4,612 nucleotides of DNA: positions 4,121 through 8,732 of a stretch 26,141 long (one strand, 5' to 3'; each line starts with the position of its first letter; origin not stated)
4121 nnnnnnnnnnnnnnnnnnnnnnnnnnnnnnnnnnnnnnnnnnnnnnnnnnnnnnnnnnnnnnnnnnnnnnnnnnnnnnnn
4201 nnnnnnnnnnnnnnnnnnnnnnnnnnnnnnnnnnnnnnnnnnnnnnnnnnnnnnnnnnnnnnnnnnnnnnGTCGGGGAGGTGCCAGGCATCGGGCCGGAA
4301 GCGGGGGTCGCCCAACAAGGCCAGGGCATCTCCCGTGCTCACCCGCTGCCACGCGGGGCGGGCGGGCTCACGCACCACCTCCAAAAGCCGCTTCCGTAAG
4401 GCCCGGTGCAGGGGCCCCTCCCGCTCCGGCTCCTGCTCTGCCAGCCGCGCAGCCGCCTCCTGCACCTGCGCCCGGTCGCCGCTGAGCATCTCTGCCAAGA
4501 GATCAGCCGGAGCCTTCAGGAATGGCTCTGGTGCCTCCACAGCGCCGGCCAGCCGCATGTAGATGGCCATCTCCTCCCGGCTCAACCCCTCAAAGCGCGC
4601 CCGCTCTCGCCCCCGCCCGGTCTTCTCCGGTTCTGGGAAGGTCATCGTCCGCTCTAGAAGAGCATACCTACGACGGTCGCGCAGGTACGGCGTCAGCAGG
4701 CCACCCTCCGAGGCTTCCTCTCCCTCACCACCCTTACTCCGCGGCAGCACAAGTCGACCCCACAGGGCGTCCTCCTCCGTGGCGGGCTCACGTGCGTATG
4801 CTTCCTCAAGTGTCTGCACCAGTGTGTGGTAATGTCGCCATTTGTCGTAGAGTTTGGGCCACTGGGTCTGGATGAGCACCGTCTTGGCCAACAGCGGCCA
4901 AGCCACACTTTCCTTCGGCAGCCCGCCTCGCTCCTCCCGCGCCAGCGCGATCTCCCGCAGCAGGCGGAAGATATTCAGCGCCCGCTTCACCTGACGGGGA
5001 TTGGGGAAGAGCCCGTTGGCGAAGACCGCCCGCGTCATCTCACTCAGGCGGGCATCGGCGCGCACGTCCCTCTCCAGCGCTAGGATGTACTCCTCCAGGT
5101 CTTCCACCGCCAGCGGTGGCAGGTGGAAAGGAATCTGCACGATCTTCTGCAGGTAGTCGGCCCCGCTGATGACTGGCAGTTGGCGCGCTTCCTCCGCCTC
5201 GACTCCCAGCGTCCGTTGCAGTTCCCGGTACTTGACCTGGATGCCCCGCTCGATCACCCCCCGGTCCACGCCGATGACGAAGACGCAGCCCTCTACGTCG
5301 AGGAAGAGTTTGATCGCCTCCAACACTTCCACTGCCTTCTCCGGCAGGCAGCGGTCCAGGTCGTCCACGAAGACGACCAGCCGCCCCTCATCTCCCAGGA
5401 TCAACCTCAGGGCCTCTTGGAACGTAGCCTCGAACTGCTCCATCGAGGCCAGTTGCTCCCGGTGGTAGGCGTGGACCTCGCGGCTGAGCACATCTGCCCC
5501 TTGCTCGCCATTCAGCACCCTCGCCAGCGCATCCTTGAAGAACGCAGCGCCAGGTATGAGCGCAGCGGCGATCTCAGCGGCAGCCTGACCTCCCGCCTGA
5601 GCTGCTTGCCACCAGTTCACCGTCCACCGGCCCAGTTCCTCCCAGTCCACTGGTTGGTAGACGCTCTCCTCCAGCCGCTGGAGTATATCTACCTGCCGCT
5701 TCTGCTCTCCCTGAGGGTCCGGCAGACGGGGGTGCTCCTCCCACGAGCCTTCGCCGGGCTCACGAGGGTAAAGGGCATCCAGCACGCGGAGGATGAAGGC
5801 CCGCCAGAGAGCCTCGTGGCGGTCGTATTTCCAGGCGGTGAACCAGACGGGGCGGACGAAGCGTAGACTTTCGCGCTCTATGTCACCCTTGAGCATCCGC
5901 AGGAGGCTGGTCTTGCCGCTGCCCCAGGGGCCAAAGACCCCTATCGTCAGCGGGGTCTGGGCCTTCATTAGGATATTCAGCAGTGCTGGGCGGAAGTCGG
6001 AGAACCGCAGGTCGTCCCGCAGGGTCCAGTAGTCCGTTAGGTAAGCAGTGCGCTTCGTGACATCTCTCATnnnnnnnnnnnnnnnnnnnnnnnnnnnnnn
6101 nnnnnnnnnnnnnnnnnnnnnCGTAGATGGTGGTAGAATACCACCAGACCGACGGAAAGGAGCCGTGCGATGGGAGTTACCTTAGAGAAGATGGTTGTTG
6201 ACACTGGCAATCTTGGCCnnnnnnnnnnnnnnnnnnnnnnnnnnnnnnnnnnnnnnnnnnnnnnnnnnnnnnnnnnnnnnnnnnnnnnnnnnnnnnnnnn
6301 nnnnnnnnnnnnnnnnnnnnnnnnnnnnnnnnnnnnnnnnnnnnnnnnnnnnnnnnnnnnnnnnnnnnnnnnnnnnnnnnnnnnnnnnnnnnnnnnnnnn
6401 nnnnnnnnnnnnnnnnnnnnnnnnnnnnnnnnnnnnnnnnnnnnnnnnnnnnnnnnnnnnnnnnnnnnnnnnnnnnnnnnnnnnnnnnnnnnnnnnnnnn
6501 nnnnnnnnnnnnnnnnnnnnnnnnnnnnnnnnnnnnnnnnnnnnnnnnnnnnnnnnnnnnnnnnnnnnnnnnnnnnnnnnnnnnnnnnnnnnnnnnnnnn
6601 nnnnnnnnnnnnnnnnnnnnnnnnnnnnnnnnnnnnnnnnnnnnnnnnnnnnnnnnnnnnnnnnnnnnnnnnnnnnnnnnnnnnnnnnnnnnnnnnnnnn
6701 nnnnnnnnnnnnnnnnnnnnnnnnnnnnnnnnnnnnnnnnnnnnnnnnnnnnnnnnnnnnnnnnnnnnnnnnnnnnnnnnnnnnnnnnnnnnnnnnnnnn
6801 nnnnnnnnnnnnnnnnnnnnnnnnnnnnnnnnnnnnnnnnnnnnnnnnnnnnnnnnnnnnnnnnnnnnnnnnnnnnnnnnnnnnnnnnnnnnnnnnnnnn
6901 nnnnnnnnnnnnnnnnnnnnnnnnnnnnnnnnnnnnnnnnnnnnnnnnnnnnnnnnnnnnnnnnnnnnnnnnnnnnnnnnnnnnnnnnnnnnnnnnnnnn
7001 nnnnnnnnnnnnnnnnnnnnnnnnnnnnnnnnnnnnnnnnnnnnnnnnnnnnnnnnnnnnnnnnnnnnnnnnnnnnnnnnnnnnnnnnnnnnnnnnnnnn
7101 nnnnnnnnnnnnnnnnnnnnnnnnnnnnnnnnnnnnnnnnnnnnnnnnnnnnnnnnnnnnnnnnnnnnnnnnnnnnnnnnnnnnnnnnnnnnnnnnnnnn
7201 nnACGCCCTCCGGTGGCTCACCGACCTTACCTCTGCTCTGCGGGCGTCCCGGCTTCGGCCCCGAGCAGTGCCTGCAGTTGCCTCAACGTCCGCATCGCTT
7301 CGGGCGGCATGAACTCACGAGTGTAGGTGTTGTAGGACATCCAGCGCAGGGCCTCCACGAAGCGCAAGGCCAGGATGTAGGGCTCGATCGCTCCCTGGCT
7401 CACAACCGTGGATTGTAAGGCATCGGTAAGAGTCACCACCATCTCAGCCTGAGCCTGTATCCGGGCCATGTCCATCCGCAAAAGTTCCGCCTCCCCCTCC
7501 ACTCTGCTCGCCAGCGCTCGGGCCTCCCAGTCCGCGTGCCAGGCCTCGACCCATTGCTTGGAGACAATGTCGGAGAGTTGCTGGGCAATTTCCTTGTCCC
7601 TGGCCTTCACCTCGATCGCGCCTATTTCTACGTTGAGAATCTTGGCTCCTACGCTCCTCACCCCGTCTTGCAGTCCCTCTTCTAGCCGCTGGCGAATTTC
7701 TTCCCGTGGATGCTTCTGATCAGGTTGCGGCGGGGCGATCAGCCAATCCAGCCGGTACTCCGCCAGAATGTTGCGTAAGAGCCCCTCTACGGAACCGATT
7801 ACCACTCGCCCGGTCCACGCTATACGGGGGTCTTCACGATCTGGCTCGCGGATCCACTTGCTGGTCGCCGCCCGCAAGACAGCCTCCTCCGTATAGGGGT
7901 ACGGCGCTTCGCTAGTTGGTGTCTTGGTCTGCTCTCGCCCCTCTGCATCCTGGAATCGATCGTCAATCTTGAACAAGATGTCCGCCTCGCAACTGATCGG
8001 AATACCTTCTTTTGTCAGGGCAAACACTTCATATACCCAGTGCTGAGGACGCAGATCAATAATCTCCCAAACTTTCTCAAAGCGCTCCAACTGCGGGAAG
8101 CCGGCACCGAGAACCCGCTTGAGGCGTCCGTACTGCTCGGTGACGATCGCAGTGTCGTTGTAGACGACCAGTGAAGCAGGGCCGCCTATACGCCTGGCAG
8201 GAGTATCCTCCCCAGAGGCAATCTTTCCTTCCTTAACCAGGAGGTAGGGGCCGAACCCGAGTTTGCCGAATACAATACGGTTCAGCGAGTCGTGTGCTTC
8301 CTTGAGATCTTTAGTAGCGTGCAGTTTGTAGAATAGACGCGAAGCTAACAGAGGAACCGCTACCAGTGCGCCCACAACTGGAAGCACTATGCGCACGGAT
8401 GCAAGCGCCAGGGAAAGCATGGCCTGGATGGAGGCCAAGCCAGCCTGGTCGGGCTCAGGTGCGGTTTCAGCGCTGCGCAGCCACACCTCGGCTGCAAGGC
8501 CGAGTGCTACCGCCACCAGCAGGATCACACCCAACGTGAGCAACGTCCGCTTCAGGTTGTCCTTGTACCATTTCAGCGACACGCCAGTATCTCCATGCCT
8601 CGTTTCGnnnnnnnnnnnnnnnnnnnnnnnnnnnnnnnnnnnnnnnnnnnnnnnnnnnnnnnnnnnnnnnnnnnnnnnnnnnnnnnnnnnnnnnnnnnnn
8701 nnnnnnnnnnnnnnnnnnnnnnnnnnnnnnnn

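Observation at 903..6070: Tandem paralogous KAP NTPase - FGE (formylglycine-generating enzyme-like) fusions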

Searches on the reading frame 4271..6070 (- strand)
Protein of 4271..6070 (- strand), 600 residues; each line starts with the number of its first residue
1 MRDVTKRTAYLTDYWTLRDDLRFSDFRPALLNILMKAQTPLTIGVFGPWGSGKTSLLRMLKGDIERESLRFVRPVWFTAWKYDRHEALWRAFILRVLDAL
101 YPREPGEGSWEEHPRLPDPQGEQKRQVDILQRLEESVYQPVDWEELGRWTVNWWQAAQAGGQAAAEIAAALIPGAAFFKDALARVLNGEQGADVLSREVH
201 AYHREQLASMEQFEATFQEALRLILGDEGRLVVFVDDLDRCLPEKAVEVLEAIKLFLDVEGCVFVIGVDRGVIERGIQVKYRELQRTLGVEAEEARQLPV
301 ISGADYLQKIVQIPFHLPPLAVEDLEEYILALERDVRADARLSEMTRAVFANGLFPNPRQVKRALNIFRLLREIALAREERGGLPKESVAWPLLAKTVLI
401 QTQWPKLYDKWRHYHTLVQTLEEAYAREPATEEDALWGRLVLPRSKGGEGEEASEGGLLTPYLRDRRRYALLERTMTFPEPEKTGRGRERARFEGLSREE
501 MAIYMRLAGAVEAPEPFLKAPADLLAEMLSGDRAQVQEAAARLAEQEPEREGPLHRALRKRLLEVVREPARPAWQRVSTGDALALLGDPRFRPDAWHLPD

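Call 75: search_protein_representatives(protein=window:4271-6070:-)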
Query: 600 residues. Proteins with E-value up to 0.001 (for the whole library): 26595; up to 1e-10: 12330; up to 1e-30: 863. The best 150 are listed.
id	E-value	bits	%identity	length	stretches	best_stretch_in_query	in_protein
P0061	1.5e-193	660.9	56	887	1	4-591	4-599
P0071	1.7e-181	621.1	57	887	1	7-590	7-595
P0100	1.7e-175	601.3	55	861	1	8-591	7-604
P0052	5.3e-171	586.5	54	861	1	9-597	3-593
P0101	7.9e-166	569.4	53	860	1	6-590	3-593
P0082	5.4e-164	563.3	54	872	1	6-599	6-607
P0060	6.1e-164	563.1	54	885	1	9-599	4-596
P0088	2.7e-161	554.4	51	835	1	8-591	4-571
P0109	2.1e-156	538.3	52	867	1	9-590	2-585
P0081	7.0e-155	533.2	51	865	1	17-600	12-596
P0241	7.3e-152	523.3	52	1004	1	8-539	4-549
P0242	1.1e-151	522.6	49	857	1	7-587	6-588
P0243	3.3e-144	498.0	52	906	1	6-595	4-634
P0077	4.0e-144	497.7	46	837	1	9-599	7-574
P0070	8.0e-144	496.7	50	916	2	2-438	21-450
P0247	8.3e-135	466.9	51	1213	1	9-588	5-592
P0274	5.6e-87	309.0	45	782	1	8-435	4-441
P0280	6.7e-84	298.8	46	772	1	19-427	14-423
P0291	1.3e-78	281.4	40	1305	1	8-433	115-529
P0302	1.3e-75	271.4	45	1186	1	10-423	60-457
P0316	1.5e-69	251.4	41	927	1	7-437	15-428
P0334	1.8e-63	231.4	41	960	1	11-425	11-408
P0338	1.5e-62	228.3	42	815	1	14-425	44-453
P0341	5.4e-62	226.5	43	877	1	11-428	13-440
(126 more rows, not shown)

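Call 77: search_protein_families(library=pfam, proteins=[P0274, P0280, P0291, P0302, P0316, P0334, P0338, P0341, P0247], max_evalue=0.0001)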
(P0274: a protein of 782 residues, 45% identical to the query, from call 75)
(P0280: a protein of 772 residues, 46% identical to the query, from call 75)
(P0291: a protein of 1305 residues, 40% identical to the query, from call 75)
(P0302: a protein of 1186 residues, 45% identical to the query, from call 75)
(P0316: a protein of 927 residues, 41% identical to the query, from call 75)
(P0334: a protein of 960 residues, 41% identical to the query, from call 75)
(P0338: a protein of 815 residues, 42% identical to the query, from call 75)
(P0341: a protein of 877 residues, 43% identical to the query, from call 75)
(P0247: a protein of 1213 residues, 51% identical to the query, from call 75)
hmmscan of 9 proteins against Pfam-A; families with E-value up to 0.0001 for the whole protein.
P0274 (782 aa): 3 families
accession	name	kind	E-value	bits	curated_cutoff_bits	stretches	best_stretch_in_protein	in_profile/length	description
PF03781.23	FGE-sulfatase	-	1.5e-57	195.7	23.3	1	534-774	2-254/255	Sulfatase-modifying factor enzyme 1-like domain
PF07693.20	KAP_NTPase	-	1.5e-31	110.2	20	1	23-380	5-287/293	KAP family P-loop domain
PF13401.12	AAA_22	-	6.4e-05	23.7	27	0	43-104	10-64/130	AAA domain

P0280 (772 aa): 3 families
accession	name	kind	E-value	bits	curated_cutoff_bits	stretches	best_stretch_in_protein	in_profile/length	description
PF03781.23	FGE-sulfatase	-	5.2e-35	121.8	23.3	1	557-768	26-253/255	Sulfatase-modifying factor enzyme 1-like domain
PF07693.20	KAP_NTPase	-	1.1e-33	117.2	20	1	20-344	3-239/293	KAP family P-loop domain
PF13191.12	AAA_16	-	6.2e-08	33.8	32.6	0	24-121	11-110/167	AAA ATPase domain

P0291 (1305 aa): 15 families
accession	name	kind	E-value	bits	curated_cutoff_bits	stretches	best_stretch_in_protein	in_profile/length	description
PF07693.20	KAP_NTPase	-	5.2e-36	124.8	20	1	130-435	1-238/293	KAP family P-loop domain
PF13424.12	TPR_12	-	1.7e-20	73.4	30.1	3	1086-1156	3-75/77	Tetratricopeptide repeat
PF13191.12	AAA_16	-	3.1e-16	60.7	32.6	2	628-746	1-146/167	AAA ATPase domain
PF13401.12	AAA_22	-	2.1e-14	54.4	27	1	655-745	8-95/130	AAA domain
PF17874.7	TPR_MalT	-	4.3e-12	46.4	45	1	1093-1265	8-180/336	MalT-like TPR region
PF00931.28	NB-ARC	-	7.7e-12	45.4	23.5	1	657-823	23-205/248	NB-ARC domain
PF13176.12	TPR_7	-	1.7e-11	43.7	27.9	0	1210-1241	3-34/36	Tetratricopeptide repeat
PF00515.34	TPR_1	-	7e-11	41.9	27.8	0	1086-1113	1-28/34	Tetratricopeptide repeat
PF00004.35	AAA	-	1.7e-08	35.4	21.2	0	656-679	2-25/131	ATPase family associated with various cellular activities (AAA)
PF07719.23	TPR_2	-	1.8e-07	31.1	27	0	1168-1192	3-27/34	Tetratricopeptide repeat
PF24883.2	NPHP3_N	-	3.4e-06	27.8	24.8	0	656-694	26-63/164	Nephrocystin 3, N-terminal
PF05729.18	NACHT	-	5.1e-06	26.8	26.7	0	656-793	4-113/167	NACHT domain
PF13238.12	AAA_18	-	3.4e-05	24.7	29.4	0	656-684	2-26/128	AAA domain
PF01637.24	ATPase_2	-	4.2e-05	23.9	33.2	0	148-218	19-86/225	ATPase domain predominantly from Archaea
PF13173.12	AAA_14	-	5e-05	23.8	27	0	152-193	5-47/129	AAA domain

P0302 (1186 aa): 17 families
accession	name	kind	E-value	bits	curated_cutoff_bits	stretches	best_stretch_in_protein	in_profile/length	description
PF07693.20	KAP_NTPase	-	5.6e-41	141.1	20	1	73-406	1-287/293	KAP family P-loop domain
PF13424.12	TPR_12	-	2.3e-31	108.2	30.1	3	1011-1083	3-77/77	Tetratricopeptide repeat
PF00515.34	TPR_1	-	4.9e-17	61.4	27.8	0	1051-1081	1-31/34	Tetratricopeptide repeat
PF07719.23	TPR_2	-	1.3e-14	53.4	27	0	1051-1081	1-31/34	Tetratricopeptide repeat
PF13176.12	TPR_7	-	1.8e-14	52.9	27.9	0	1053-1084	1-32/36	Tetratricopeptide repeat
PF13181.12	TPR_8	-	1.5e-12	47.1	25.7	0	1052-1083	2-33/34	Tetratricopeptide repeat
PF13374.12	TPR_10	-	1.8e-12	47.3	27.5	0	1012-1047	3-38/42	Tetratricopeptide repeat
PF13401.12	AAA_22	-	6.9e-12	46.2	27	0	576-669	4-93/130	AAA domain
PF13191.12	AAA_16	-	1.1e-09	39.4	32.6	0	559-621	2-65/167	AAA ATPase domain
PF17874.7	TPR_MalT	-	1.2e-08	35.1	45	1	1011-1166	40-196/336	MalT-like TPR region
PF00931.28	NB-ARC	-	1.3e-08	34.9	23.5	0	564-774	3-230/248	NB-ARC domain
PF24883.2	NPHP3_N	-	3.1e-08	34.4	24.8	0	575-645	20-89/164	Nephrocystin 3, N-terminal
PF13432.12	TPR_16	-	3.1e-07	31.1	32.7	0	1017-1080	3-60/65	Tetratricopeptide repeat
PF00004.35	AAA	-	2e-06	28.7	21.2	0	582-620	3-35/131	ATPase family associated with various cellular activities (AAA)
PF10579.15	Rapsyn_N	-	1.2e-05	25.8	23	0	1014-1047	46-79/80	Rapsyn N-terminal myristoylation and linker region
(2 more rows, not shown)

P0316 (927 aa): 4 families
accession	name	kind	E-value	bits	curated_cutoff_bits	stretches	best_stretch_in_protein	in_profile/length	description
PF07693.20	KAP_NTPase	-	2.8e-32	112.6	20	1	32-330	2-238/293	KAP family P-loop domain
PF19960.5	EAD7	-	6.2e-10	39.2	32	1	743-804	1-62/62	Effector-associated domain 7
PF13401.12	AAA_22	-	4.6e-06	27.4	27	0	194-267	47-119/130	AAA domain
PF19955.5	EAD1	-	1.9e-05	25.4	24.2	0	736-805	4-78/90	Effector-associated domain 1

P0334 (960 aa): 3 families
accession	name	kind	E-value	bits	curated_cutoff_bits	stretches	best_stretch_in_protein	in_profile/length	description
PF07693.20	KAP_NTPase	-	1.9e-38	132.9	20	1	23-320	1-236/293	KAP family P-loop domain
PF19960.5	EAD7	-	5.6e-10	39.3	32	1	769-830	3-62/62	Effector-associated domain 7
PF13191.12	AAA_16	-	2.3e-05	25.4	32.6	0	44-234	27-143/167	AAA ATPase domain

P0338 (815 aa): 4 families
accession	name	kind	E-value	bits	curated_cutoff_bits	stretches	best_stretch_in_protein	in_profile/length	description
PF03781.23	FGE-sulfatase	-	9.3e-57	193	23.3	1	574-809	2-254/255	Sulfatase-modifying factor enzyme 1-like domain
PF07693.20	KAP_NTPase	-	1.6e-45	156.1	20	1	53-359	1-244/293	KAP family P-loop domain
PF13191.12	AAA_16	-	3.6e-07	31.3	32.6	1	57-274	9-143/167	AAA ATPase domain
PF13401.12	AAA_22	-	4.3e-05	24.3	27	0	77-149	10-65/130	AAA domain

P0341 (877 aa): 2 families
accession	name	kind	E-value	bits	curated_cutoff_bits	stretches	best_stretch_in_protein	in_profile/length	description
PF07693.20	KAP_NTPase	-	1.4e-37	130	20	1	25-283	1-205/293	KAP family P-loop domain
PF13191.12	AAA_16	-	2.6e-05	25.2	32.6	0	31-240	11-143/167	AAA ATPase domain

P0247 (1213 aa): 5 families
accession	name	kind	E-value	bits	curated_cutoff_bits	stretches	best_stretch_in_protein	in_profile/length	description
PF07693.20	KAP_NTPase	-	1.7e-34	119.8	20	1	25-395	7-291/293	KAP family P-loop domain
PF13646.12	HEAT_2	-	7.9e-25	87.4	27.7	3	987-1072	2-87/88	HEAT repeats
PF02985.28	HEAT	-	4.1e-06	27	23.5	0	987-1013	3-28/31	HEAT repeat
PF12717.13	Cnd1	-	4.7e-06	27.2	26.4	0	879-957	19-95/162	non-SMC mitotic condensation complex subunit 1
PF10363.15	RTP1_C1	-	7.8e-05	23.2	25.9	0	995-1092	9-84/112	Required for nuclear transport of RNA pol II C-terminus 1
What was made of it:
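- Modularity: related KAP modules (38-51% identity) carry FGE, HEAT or EAD7/EAD1, or sit N-terminal to NB-ARC+TPR (calls 75, 77).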

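Call 88: search_dna_similar(query=window:4271-6070:-, collection=plasmids, mode=protein, max_rows=12, max_evalue=1e-10)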
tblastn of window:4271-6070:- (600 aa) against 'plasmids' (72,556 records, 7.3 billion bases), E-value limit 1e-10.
Records with a match: 81; places in all: 81; records where one place covers at least 80% of the query: 0.
Best place of each record, by identity: <60% 81.
By first word of the organism name: Agrobacterium 14; Deinococcus 14; Rhizobium 7; Paraburkholderia 4; Rhodococcus 3; Bradyrhizobium 3; Delftia 2; Mycobacterium 2; Hymenobacter 2; Dietzia 1; and 29 more.
By predicted mobility (MOB-suite, as given by PLSDB): non-mobilizable 40; conjugative 33; mobilizable 8.
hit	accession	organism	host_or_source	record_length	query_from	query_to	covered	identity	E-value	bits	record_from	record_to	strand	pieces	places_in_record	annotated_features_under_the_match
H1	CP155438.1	Dietzia kunjamensis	cell culture,moss extract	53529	32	429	66%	28.6%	3e-17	94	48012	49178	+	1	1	P-loop NTPase fold protein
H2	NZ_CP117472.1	Sphingobium sp. YC-XJ3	whole organism,Contaminated soil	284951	11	429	70%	26.7%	3e-22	109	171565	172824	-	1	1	qatA: Qat anti-phage system ATPase QatA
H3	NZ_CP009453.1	Sphingopyxis sp. 113P3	activated sludge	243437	11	429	70%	26.4%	1e-22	110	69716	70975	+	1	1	qatA: Qat anti-phage system ATPase QatA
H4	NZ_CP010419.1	Azotobacter chroococcum NCIMB 8003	cell culture,soil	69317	10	410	67%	26.7%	5e-28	127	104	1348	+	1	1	qatA: Qat anti-phage system ATPase QatA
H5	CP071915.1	Ralstonia solanacearum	Pogostemon cablin,Single strain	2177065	11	422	69%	25.9%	7e-20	102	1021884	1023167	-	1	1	NTPase KAP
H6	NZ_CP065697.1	Delftia acidovorans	-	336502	7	422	69%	25.6%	2e-21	106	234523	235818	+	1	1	qatA: Qat anti-phage system ATPase QatA | poly-gamma-glutamate hydrolase family protein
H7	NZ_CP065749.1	Delftia lacustris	-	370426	7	422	69%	25.6%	2e-21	106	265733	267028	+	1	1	qatA: Qat anti-phage system ATPase QatA | poly-gamma-glutamate hydrolase family protein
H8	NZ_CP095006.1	Halococcus dombrowskii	Direct from delivered sample,Rock salt ...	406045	16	408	66%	27.0%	5e-21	105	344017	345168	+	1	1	P-loop NTPase fold protein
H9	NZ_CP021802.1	Sinorhizobium meliloti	Medicago sativa,Single Cell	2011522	1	407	68%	26.0%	2e-22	110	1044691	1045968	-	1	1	none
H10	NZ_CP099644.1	Paraburkholderia fungorum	Arabidopsis thaliana,pure culture,leaf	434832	10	416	68%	25.9%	1e-24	117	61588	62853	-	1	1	Qat anti-phage system ATPase QatA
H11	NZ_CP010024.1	Paraburkholderia fungorum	Microbial isolate culture,White-rot ...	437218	10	416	68%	25.9%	1e-24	117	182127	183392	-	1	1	qatA: Qat anti-phage system ATPase QatA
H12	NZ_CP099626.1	Paraburkholderia fungorum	Arabidopsis thaliana,pure culture,leaf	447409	10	416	68%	25.9%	1e-24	117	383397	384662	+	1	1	Qat anti-phage system ATPase QatA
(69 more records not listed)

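Call 89: search_dna_similar(query=window:4271-6070:-, collection=phages, mode=protein, max_rows=10, max_evalue=1e-10)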
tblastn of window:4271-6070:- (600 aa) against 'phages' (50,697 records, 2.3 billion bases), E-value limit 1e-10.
No match.
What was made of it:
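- Tried and rejected: Only ~26%-identical QatA-type KAPs on plasmids, and nothing in phages (calls 88, 89).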

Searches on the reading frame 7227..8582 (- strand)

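Call 5: search_protein_families(library=pfam, proteins=[window:7227-8582:-], max_evalue=0.01)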
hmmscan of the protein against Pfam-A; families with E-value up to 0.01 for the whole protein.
window:7227-8582:- (451 aa): 1 family
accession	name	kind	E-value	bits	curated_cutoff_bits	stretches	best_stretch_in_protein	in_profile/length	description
PF01145.31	Band_7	-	6.1e-08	33.3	23.6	1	144-208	7-73/176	SPFH domain / Band 7 family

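Call 7: search_protein_families(library=padloc, proteins=[window:7227-8582:-], max_evalue=0.01)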
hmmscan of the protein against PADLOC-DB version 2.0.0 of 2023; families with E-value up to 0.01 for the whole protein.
window:7227-8582:- (451 aa): 0 families

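Call 8: search_protein_families(library=ncbifam, proteins=[window:7227-8582:-], max_evalue=0.01)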
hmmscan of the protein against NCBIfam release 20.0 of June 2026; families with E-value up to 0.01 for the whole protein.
window:7227-8582:- (451 aa): 0 families
